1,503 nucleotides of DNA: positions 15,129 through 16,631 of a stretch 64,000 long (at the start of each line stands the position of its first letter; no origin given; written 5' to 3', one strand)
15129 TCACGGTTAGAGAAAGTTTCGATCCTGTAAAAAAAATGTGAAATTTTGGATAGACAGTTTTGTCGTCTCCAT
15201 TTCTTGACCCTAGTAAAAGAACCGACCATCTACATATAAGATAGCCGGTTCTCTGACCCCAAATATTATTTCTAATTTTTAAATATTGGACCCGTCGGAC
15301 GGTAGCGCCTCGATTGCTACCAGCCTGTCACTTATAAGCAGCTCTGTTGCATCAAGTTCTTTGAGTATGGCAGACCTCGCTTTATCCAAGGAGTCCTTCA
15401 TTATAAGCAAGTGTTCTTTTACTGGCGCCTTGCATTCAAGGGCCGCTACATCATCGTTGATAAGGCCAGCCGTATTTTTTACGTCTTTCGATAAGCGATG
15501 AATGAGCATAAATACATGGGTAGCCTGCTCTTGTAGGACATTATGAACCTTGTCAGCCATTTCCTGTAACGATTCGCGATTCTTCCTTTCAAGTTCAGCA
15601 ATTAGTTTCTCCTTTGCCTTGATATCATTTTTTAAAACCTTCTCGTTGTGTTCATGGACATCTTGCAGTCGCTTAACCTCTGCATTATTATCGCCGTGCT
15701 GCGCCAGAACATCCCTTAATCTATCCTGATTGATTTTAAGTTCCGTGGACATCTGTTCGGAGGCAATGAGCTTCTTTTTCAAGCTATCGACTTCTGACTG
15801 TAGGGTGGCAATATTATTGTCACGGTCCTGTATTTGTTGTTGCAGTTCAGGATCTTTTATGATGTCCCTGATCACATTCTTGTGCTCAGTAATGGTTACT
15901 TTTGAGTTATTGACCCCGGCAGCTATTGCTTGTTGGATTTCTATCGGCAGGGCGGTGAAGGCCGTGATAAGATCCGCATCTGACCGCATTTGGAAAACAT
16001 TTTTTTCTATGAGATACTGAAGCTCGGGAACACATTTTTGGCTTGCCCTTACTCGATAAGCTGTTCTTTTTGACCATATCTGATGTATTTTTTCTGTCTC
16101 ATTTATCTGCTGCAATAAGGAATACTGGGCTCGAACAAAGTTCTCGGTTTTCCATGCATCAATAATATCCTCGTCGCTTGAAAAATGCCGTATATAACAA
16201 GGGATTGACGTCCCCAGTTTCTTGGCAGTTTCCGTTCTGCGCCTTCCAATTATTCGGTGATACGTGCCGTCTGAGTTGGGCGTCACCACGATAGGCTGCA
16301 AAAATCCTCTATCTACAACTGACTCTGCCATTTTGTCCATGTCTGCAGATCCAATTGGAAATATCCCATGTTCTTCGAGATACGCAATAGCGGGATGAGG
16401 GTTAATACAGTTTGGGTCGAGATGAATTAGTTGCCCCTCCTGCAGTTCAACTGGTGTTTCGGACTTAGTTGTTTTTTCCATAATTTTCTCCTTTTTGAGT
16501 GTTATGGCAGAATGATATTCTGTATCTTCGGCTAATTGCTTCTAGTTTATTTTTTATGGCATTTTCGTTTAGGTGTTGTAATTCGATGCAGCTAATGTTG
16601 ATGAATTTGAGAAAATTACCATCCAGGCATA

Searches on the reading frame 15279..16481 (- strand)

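Call 22: search_protein_families(library=pfam, proteins=[window:15279-16481:-])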
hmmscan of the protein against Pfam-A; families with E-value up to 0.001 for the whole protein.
window:15279-16481:- (400 aa): 1 family
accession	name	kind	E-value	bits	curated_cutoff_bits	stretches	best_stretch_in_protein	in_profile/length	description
PF02195.25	ParB_N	-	2.2e-08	34.4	26.3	1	47-106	26-86/95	ParB N-terminal domain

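Call 71: search_protein_families(library=ncbifam, proteins=[window:15279-16481:-], max_evalue=0.01)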
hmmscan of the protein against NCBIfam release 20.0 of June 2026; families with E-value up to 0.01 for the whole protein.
window:15279-16481:- (400 aa): 6 families
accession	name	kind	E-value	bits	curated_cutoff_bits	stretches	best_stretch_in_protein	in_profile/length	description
TIGR00180.1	parB_part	domain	7.7e-11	42.1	58.45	1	47-134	28-117/186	ParB/RepB/Spo0J family partition protein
TIGR03734.1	PRTRC_parB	hypoth_equivalog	1e-08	34.2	278.6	1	46-125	15-98/555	PRTRC system ParB family protein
TIGR03454.1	partition_RepB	equivalog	2.1e-08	33.9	201.5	1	15-122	60-163/325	plasmid partitioning protein RepB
NF010440.0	PRK13866.1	equivalog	4.1e-06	26.2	522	1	47-125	89-168/336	plasmid partitioning protein RepB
NF045487.1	ASRP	equivalog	0.00094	17.9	300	1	211-318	320-423/593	archaea-specific SMC-related protein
TIGR02169.1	SMC_prok_A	equivalog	0.0031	15.3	729.4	1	210-332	367-488/1165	chromosome segregation protein SMC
